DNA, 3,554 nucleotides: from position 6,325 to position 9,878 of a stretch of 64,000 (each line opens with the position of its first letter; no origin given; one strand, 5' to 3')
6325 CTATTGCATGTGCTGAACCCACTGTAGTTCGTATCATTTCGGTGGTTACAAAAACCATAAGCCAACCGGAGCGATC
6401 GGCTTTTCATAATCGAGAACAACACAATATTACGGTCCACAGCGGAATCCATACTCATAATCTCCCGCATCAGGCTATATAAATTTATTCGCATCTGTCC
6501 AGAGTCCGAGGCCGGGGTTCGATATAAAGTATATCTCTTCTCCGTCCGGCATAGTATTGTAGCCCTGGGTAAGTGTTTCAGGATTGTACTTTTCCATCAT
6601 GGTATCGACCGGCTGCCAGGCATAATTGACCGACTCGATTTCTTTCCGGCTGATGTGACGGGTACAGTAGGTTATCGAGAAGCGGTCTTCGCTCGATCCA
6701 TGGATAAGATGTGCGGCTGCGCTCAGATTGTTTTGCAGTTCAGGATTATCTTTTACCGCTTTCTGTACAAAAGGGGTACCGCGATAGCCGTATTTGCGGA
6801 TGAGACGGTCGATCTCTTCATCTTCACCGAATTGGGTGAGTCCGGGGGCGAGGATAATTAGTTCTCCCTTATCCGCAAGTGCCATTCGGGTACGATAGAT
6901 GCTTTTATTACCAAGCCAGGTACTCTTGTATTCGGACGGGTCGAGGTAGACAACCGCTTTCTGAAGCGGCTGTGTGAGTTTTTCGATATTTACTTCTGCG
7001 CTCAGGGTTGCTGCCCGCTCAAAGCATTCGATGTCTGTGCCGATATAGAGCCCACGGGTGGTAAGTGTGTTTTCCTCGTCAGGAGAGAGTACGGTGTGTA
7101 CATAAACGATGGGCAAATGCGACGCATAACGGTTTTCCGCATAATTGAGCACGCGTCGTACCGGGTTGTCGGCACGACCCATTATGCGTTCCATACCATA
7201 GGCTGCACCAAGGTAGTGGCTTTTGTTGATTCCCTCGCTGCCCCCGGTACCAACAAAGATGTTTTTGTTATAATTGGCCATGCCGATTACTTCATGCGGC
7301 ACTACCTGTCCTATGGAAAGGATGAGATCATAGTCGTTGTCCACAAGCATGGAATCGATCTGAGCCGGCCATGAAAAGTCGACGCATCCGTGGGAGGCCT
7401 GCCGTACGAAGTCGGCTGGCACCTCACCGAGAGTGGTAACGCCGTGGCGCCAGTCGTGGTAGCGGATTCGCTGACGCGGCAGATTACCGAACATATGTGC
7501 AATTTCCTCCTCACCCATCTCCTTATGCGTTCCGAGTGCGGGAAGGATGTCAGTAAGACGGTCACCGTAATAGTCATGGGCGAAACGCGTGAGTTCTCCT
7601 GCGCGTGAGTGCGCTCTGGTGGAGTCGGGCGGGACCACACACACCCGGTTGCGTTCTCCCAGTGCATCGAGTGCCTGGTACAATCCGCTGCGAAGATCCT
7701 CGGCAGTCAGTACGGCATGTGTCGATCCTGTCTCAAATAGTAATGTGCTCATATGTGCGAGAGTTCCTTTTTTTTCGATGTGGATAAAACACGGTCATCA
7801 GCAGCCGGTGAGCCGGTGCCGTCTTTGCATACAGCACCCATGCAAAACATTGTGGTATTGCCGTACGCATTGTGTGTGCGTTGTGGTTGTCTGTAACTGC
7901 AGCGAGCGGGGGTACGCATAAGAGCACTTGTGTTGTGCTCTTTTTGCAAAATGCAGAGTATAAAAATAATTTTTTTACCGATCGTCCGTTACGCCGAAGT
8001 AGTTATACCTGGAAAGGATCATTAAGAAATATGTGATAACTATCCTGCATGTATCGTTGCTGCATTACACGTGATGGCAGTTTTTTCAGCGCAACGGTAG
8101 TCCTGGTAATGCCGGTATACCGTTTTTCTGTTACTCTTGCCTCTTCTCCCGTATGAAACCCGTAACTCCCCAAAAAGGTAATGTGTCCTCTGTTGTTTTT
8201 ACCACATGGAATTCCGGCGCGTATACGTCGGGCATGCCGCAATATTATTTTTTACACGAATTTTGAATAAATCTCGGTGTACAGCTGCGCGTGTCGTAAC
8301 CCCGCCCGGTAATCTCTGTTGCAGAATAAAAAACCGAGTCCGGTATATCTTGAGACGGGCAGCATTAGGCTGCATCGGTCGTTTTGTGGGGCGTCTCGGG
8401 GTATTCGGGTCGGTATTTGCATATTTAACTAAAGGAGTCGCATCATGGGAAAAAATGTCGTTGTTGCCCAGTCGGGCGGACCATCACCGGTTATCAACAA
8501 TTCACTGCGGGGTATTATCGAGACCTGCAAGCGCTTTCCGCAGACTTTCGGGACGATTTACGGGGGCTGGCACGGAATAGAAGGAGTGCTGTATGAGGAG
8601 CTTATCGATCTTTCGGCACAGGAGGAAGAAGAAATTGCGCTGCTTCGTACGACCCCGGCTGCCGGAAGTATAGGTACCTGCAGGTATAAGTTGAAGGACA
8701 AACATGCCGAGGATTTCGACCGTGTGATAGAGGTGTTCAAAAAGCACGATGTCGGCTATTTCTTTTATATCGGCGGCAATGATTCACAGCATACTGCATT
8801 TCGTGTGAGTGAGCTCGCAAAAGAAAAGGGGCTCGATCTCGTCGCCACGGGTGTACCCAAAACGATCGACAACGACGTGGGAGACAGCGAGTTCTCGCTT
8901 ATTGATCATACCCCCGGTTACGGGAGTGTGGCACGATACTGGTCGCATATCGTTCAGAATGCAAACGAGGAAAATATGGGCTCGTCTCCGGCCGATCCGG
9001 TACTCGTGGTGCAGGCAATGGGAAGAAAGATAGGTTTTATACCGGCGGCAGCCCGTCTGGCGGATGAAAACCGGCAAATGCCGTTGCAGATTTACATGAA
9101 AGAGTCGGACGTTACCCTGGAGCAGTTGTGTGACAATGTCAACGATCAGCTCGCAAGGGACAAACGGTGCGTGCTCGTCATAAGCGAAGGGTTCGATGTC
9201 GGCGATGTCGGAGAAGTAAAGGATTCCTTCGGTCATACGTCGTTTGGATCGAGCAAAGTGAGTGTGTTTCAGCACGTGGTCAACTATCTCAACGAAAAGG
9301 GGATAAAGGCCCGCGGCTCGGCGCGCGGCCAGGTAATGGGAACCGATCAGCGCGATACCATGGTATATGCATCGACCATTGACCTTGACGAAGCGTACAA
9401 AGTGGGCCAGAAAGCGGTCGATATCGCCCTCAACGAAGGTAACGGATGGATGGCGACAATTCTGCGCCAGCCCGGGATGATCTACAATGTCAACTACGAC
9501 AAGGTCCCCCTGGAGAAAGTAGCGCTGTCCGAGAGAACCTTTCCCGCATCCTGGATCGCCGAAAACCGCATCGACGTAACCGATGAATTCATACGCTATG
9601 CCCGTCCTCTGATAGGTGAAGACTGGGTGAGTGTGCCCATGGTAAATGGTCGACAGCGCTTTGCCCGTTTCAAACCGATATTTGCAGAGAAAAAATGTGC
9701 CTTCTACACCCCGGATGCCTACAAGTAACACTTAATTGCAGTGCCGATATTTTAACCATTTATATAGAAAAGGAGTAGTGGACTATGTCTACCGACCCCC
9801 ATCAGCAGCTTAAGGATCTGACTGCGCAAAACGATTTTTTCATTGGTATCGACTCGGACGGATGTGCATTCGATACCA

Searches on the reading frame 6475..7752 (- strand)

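Call 46: search_protein_families(library=pfam, proteins=[window:6475-7752:-], max_evalue=0.00001)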
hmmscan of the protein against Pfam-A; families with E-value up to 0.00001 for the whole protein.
window:6475-7752:- (425 aa): 1 family
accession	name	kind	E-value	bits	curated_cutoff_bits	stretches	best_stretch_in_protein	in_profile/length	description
PF09861.14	Lar_N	-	1.8e-09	37.5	23.3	1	31-181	51-194/204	Lactate racemase N-terminal domain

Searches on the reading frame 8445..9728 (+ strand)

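Call 46: search_protein_families(library=pfam, proteins=[window:8445-9728:+], max_evalue=0.00001)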
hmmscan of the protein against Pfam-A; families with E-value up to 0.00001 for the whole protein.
window:8445-9728:+ (427 aa): 1 family
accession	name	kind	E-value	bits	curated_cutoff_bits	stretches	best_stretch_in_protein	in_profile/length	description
PF00365.25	PFK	-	1.3e-35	123.6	30.9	1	4-326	1-275/277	Phosphofructokinase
